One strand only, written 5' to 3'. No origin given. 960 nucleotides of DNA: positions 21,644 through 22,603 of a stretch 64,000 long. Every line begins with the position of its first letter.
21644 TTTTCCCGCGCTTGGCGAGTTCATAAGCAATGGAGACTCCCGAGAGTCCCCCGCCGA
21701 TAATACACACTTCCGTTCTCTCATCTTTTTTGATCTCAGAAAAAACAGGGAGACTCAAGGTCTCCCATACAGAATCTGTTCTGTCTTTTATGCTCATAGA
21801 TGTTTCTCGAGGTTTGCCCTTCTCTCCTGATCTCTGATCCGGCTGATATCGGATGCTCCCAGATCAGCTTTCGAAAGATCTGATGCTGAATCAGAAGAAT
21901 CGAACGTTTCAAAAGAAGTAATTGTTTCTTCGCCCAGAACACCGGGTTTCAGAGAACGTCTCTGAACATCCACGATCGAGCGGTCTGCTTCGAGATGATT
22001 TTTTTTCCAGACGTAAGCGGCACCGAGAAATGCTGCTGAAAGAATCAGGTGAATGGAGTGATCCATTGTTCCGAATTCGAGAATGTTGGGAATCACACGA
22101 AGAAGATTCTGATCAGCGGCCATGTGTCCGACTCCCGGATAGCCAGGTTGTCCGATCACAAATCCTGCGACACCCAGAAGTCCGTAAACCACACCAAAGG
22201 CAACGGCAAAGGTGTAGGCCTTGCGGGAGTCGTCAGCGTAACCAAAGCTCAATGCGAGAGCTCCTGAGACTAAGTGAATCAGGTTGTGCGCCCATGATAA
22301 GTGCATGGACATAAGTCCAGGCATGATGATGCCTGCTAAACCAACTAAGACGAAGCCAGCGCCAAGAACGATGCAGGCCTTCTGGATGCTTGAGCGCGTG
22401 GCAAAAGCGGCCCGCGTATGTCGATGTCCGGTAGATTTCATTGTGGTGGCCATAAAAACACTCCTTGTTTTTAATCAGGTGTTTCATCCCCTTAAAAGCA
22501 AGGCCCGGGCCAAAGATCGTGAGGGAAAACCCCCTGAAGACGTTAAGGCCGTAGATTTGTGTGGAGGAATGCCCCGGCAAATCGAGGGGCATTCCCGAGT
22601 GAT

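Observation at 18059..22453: Four-gene translationally coupled operon: DUF4383 membrane protein, FAD-oxidase fused to Rieske domain, EgtB and EgtD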

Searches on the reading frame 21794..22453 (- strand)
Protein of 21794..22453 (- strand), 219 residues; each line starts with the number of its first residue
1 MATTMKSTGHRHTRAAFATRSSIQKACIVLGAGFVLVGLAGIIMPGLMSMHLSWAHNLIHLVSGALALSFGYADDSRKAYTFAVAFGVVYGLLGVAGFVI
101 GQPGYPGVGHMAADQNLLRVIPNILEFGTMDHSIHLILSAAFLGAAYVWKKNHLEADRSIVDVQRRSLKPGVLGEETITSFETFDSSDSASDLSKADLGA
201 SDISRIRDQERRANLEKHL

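Call 3: search_protein_families(library=pfam, proteins=[window:21794-22453:-], max_evalue=0.01)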
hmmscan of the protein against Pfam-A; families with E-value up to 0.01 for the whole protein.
window:21794-22453:- (219 aa): 2 families
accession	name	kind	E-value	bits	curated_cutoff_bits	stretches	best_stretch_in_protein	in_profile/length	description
PF14325.12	DUF4383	-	1.2e-07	32.4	27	1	26-118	3-111/125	Domain of unknown function (DUF4383)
PF03729.18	DUF308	-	0.0026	18.4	25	1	29-96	1-70/73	Short repeat of unknown function (DUF308)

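Call 4: search_protein_families(library=ncbifam, proteins=[window:21794-22453:-], max_evalue=0.01)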
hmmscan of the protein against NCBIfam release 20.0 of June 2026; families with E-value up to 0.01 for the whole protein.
window:21794-22453:- (219 aa): 1 family
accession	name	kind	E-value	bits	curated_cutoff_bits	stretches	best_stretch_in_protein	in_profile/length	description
NF006912.0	PRK09400.2-3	equivalog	0.0099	15.7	126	0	18-48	34-64/69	preprotein translocase subunit SecE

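Call 50: find_homologous_proteins(query=window:21794-22453:-, max_evalue=0.001)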
Query window:21794-22453:- (219 aa): 235 proteins with E <= 0.001 among 4815 candidates; the best 120 are listed.
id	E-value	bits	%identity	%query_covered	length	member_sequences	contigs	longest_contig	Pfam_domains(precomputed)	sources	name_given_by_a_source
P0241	1.4e-138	477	100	100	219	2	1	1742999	PF14325.13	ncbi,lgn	ncbi:MAG: DUF4383 domain-containing protein [Bdellovibrionota bacterium]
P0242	9.9e-119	412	86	100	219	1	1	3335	PF14325.13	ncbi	-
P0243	6.4e-114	397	82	100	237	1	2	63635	PF14325.13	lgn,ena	-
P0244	8.1e-112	390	83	100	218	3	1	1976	PF14325.13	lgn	-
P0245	1.3e-106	373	81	96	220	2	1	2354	PF14325.13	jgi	jgi:uncharacterized membrane protein HdeD (DUF308 family)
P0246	1.3e-105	370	78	100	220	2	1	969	PF14325.13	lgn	-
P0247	1.2e-103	363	78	96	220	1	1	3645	PF14325.13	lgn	-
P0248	1.4e-103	363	76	100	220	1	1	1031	PF14325.13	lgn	-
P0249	4.0e-103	362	76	100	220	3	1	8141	PF14325.13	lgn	-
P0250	4.9e-103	361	78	96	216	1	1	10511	PF14325.13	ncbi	-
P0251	1.8e-102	359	77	100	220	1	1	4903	PF14325.13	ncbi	-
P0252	5.3e-102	358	73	100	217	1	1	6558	PF14325.13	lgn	-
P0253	9.7e-102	357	75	100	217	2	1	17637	PF14325.13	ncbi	ncbi:MAG: DUF4383 domain-containing protein [Bacteriovoracaceae bacterium]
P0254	2.0e-101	356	76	100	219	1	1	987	PF14325.13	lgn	-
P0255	2.3e-101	356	75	100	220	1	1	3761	PF14325.13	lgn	-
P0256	5.5e-101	355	74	100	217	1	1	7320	PF14325.13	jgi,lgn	jgi:uncharacterized membrane protein HdeD (DUF308 family)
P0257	9.3e-101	354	76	100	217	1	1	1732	PF14325.13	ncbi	-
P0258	8.2e-100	351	75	100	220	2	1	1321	PF14325.13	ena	-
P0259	1.8e-99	350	74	100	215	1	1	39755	PF14325.13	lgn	-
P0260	1.1e-98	347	71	98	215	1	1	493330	PF14325.13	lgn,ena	-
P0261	2.8e-98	346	78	91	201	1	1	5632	PF14325.13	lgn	-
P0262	1.4e-97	343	73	100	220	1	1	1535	PF14325.13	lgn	-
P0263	4.0e-97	342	69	100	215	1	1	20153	PF14325.13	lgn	-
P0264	6.7e-96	338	71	100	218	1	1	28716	PF14325.13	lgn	-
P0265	2.3e-95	336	72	100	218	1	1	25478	PF14325.13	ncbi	-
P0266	1.2e-94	334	71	100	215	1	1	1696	PF14325.13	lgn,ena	-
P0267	5.7e-88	312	68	100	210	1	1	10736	PF14325.13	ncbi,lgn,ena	-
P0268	1.6e-85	304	75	84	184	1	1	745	PF14325.13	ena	-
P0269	8.6e-85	302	79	80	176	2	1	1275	PF14325.13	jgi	jgi:hypothetical protein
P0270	1.3e-81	291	63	97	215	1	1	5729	PF14325.13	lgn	-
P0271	2.6e-75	271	58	100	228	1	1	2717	PF14325.13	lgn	-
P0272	2.8e-75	271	60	97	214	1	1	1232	PF14325.13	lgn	-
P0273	3.3e-73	264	61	100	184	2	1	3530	PF14325.13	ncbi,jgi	jgi:hypothetical protein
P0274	2.0e-72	261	60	91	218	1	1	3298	PF14325.13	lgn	-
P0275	5.6e-72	260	56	100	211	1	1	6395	PF14325.13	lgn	-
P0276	1.3e-69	252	57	100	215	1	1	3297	PF14325.13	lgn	-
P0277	3.9e-69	251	57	100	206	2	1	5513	PF14325.13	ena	-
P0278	1.9e-68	248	59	92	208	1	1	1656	PF14325.13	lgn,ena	-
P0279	5.4e-68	247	55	100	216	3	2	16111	PF14325.13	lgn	-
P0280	2.7e-67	244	55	100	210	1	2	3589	PF14325.13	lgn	-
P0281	3.3e-67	244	54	100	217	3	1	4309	PF14325.13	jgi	jgi:hypothetical protein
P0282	3.9e-67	244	54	100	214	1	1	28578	PF14325.13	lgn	-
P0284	6.6e-67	243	55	100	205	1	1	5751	PF14325.13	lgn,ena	-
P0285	1.3e-66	242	55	100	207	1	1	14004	PF14325.13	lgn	-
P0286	1.7e-66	242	54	100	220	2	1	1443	PF14325.13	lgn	-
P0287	2.2e-66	242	54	99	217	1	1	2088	PF14325.13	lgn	-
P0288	2.5e-66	241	56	92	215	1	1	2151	PF14325.13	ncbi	-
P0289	2.6e-66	241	53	100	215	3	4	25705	PF14325.13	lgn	-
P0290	3.2e-66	241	54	99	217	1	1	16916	PF14325.13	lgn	-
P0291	4.2e-66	241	78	66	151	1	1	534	PF14325.13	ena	-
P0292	5.0e-66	240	54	100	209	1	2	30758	PF14325.13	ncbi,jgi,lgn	jgi:hypothetical protein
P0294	8.9e-66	240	56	100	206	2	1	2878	PF14325.13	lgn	-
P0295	2.2e-65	238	64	76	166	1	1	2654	PF14325.13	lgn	-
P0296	2.3e-65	238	52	100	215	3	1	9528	PF14325.13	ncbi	-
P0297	2.4e-65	238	54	100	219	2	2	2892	PF14325.13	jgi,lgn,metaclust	metaclust:\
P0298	3.5e-65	238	56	92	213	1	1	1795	PF14325.13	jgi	jgi:hypothetical protein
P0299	3.9e-65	237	54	100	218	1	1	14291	PF14325.13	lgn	-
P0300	4.3e-65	237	54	95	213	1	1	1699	PF14325.13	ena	-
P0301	4.5e-65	237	53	95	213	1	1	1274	PF14325.13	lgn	-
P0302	4.9e-65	237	57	100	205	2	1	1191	PF14325.13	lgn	-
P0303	4.9e-65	237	55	100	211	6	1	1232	PF14325.13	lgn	-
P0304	7.6e-65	237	56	95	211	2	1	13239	PF14325.13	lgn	-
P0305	8.0e-65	236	54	100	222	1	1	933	PF14325.13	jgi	jgi:hypothetical protein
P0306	8.3e-65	236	52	100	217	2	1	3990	PF14325.13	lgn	-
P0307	9.3e-65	236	55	100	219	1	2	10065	PF14325.13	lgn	-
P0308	1.2e-64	236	55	100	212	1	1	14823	PF14325.13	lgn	-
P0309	1.3e-64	236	52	100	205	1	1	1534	PF14325.13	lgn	-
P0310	2.9e-64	235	53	99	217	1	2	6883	PF14325.13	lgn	-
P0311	4.0e-64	234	53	100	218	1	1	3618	PF14325.13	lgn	-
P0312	4.0e-64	234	53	100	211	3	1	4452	PF14325.13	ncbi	-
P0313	7.9e-64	233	51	100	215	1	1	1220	PF14325.13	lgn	-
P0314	8.1e-64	233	55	100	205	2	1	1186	PF14325.13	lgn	-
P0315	8.8e-64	233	53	100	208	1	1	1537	PF14325.13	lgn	-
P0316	1.2e-63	233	53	93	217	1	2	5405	PF14325.13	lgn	-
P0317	2.2e-63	232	50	100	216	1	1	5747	PF14325.13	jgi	jgi:hypothetical protein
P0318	2.3e-63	232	52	100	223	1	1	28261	PF14325.13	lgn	-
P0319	2.4e-63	232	52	100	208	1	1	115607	PF14325.13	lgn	-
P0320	2.5e-63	232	51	100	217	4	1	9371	PF14325.13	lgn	-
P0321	3.4e-63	231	67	77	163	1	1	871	PF14325.13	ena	-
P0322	5.9e-63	230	52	95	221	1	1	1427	PF14325.13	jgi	jgi:hypothetical protein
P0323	6.7e-63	230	63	80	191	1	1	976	PF14325.13,PF03729.19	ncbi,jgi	jgi:hypothetical protein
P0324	1.0e-62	230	56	90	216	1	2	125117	PF14325.13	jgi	jgi:hypothetical protein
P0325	1.9e-62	229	53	100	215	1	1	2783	PF14325.13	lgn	-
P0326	3.7e-62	228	50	100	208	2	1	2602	PF14325.13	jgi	jgi:hypothetical protein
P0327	3.7e-62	228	55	85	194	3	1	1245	PF14325.13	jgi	jgi:hypothetical protein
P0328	3.9e-62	228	52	100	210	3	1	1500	PF14325.13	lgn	-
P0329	4.2e-62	228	58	88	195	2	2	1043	PF14325.13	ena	-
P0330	5.2e-62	227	52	100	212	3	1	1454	PF14325.13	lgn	-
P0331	5.5e-62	227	53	100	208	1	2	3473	PF14325.13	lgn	-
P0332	8.8e-62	227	51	100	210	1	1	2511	PF14325.13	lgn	-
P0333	1.1e-61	226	59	80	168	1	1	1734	PF14325.13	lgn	-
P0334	1.3e-61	226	58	85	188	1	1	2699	PF14325.13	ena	-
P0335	1.6e-61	226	53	100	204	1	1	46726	PF14325.13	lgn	-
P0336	1.6e-61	226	52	100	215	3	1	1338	PF14325.13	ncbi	-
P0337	2.5e-61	225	51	100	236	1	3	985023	PF14325.13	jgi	jgi:hypothetical protein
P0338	3.4e-61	225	53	100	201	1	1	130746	PF14325.13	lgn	-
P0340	5.8e-61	224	52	100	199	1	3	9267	PF14325.13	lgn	-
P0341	6.6e-61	224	51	100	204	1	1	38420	PF14325.13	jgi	jgi:hypothetical protein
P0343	4.6e-60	221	53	100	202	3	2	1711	PF14325.13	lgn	-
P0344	5.7e-60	221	61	82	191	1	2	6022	PF14325.13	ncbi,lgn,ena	-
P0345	2.1e-59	219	55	100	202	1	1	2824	PF14325.13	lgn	-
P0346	3.5e-59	218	51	100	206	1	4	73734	PF14325.13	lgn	-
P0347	9.9e-59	217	52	100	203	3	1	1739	PF14325.13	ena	-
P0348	1.1e-58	216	62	76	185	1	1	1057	PF14325.13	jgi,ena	jgi:hypothetical protein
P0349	2.1e-58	215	52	100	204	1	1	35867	PF14325.13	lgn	-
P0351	4.6e-57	211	52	100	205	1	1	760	PF14325.13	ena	-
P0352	2.4e-56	209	47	95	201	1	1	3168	PF14325.13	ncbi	-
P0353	2.8e-56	209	50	100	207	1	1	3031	PF14325.13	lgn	-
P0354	1.8e-55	206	50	92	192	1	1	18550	PF14325.13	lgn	-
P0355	2.1e-55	206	52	100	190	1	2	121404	PF14325.13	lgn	-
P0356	6.8e-55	204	52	91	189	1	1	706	PF14325.13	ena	-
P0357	1.1e-54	203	49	100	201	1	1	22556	PF14325.13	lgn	-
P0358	1.3e-54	203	54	99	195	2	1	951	PF14325.13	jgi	jgi:hypothetical protein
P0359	4.9e-54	201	55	77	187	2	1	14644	PF14325.13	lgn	-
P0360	1.6e-53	200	62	69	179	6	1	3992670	PF14325.13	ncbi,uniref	ncbi:hypothetical protein ACJVC5_19290 [Peredibacter sp. HCB2-198]|uniref:hypothetical protein n=1 T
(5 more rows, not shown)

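Call 51: find_encoding_contigs(protein=P0360, flank=8000, max_places=2)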
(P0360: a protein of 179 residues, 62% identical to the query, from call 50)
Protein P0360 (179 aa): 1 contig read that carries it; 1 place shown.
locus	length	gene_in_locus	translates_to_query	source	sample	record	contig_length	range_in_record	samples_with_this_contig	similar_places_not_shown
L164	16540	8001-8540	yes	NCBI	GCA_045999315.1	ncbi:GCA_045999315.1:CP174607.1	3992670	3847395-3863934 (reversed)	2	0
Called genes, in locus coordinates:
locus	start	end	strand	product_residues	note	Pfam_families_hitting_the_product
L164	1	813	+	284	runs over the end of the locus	-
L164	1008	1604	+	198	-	-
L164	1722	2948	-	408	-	PF00180:Iso_dh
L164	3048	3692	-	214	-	-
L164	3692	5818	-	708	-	PF00082:Peptidase_S8, PF01483:P_proprotein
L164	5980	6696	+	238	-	PF00072:Response_reg, PF00027:cNMP_binding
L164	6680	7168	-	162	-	PF00582:Usp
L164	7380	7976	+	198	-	PF01814:Hemerythrin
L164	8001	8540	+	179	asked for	PF14325:DUF4383 (faint)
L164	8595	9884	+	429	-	PF12867:DinB_2 (weak), PF03781:FGE-sulfatase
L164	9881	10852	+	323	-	PF10017:Methyltransf_33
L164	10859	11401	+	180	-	PF04832:SOUL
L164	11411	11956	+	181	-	-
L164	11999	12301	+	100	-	-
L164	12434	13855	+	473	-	PF02321:OEP (weak)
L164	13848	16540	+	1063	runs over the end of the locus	PF00873:ACR_tran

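Call 52: find_encoding_contigs(protein=P0243, flank=6000, max_places=2)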
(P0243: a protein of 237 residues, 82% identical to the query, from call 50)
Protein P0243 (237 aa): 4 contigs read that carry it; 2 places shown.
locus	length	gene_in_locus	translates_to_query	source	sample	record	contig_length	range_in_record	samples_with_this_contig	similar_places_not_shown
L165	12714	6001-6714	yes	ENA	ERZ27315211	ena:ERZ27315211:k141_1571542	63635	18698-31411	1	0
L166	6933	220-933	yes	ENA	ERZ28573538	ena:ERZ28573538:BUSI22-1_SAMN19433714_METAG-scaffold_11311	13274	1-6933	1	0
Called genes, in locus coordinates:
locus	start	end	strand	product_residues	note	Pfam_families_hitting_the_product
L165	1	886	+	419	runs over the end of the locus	-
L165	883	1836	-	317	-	PF02541:Ppx-GppA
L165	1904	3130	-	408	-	PF00180:Iso_dh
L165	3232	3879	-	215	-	-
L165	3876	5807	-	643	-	-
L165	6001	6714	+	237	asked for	PF14325:DUF4383 (faint)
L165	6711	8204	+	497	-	PF13738:Pyr_redox_3 (weak), PF00070:Pyr_redox (faint), PF01134:GIDA (faint), PF01266:DAO, PF01494:FAD_binding_3 (faint), PF07992:Pyr_redox_2 (weak), PF13450:NAD_binding_8 (weak), PF00355:Rieske (weak), +2 more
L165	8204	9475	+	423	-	PF12867:DinB_2 (weak), PF03781:FGE-sulfatase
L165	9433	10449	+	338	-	PF10017:Methyltransf_33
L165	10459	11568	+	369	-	PF05359:DUF748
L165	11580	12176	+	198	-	-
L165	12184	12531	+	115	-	-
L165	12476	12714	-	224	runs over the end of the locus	PF00072:Response_reg, PF00486:Trans_reg_C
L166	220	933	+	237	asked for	PF14325:DUF4383 (faint)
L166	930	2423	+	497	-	PF13738:Pyr_redox_3 (weak), PF00070:Pyr_redox (faint), PF01134:GIDA (faint), PF01266:DAO, PF01494:FAD_binding_3 (faint), PF07992:Pyr_redox_2 (weak), PF13450:NAD_binding_8 (weak), PF00355:Rieske (weak), +2 more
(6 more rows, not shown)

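Call 53: find_encoding_contigs(protein=P0346, flank=6000, max_places=3)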
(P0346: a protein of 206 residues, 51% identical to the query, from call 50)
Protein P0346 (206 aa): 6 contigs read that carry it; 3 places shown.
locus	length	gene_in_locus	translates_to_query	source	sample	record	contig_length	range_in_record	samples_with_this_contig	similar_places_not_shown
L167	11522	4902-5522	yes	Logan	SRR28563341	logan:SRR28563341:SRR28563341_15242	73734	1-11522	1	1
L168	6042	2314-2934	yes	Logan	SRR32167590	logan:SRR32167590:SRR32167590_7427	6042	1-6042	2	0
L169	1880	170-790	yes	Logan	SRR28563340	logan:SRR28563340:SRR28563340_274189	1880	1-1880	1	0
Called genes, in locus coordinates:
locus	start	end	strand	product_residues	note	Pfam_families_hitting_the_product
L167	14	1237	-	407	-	PF00180:Iso_dh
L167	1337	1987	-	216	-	-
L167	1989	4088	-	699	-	PF00082:Peptidase_S8, PF01483:P_proprotein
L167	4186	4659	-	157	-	PF00582:Usp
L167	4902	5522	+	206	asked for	PF14325:DUF4383 (faint)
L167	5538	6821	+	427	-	PF12867:DinB_2 (weak), PF03781:FGE-sulfatase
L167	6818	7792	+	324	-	PF10017:Methyltransf_33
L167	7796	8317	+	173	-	PF04832:SOUL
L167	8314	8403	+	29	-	-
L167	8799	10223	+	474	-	PF02321:OEP (faint)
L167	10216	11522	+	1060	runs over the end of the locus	PF00873:ACR_tran, PF03176:MMPL (faint)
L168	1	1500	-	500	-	?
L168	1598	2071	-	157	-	PF00582:Usp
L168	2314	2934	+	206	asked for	PF14325:DUF4383 (faint)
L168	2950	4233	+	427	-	PF12867:DinB_2 (weak), PF03781:FGE-sulfatase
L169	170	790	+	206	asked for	PF14325:DUF4383 (faint)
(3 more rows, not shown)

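Call 54: find_encoding_contigs(protein=P0349, flank=6000, max_places=2)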
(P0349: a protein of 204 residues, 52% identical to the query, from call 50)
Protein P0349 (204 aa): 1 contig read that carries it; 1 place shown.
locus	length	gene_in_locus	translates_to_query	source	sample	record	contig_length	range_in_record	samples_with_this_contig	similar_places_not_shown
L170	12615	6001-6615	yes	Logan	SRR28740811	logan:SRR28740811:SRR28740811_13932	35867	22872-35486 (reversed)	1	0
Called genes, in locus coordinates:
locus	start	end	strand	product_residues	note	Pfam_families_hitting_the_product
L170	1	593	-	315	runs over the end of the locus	PF02541:Ppx-GppA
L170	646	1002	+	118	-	-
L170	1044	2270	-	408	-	PF00180:Iso_dh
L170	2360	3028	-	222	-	-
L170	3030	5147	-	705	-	PF00082:Peptidase_S8, PF01483:P_proprotein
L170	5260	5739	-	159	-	PF00582:Usp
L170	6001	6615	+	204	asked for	PF14325:DUF4383 (faint)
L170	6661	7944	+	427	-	PF12867:DinB_2 (weak), PF03781:FGE-sulfatase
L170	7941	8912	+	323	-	PF10017:Methyltransf_33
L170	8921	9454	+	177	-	PF04832:SOUL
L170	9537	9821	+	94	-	-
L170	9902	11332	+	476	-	PF02321:OEP (faint)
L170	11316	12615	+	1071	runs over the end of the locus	PF00873:ACR_tran, PF03176:MMPL (faint), PF02355:SecD_SecF_C (faint)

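Call 62: search_protein_families(library=ncbifam, proteins=[L164:10859-11401:+, L164:7380-7976:+], max_evalue=0.001)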
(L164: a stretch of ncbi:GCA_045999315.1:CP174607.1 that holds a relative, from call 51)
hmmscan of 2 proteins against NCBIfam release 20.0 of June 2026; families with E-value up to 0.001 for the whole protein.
L164:10859-11401:+ (180 aa): 0 families

L164:7380-7976:+ (198 aa): 1 family
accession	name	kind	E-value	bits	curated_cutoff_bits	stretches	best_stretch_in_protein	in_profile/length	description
NF053874.1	persist_PA2171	equivalog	3.6e-12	46.3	190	1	11-159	1-149/157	PA2171 family ribosome-binding persister protein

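Call 63: predict_structure(alignment_id=A4)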
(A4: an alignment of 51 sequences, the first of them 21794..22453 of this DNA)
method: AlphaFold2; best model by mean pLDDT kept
length: 219 residues; sequences in the alignment: 51
mean_pLDDT: 71.8   pTM: 0.57
mean pLDDT of the five models: 71.8, 70.9, 69.2, 68.5, 68.4
residues with pLDDT >= 90: 73; 70-90: 39; 50-70: 63; < 50: 44
segments of 3 or more residues with pLDDT < 50: 1-16, 105-107, 172-189
pLDDT, mean of each block of 10 residues (from residue 1): 44 55 96 94 77 81 97 94 96 85 51 52 60 90 96 73 56 44 43 55 67 75
secondary structure, 60 per line:
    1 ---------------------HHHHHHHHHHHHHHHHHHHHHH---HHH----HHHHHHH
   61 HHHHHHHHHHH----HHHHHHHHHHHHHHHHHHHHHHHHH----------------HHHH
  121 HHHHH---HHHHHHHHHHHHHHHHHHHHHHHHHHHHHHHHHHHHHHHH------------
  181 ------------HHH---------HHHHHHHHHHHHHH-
elements in order: H22-43 H54-71 H76-100 H117-125 H129-168 H205-218
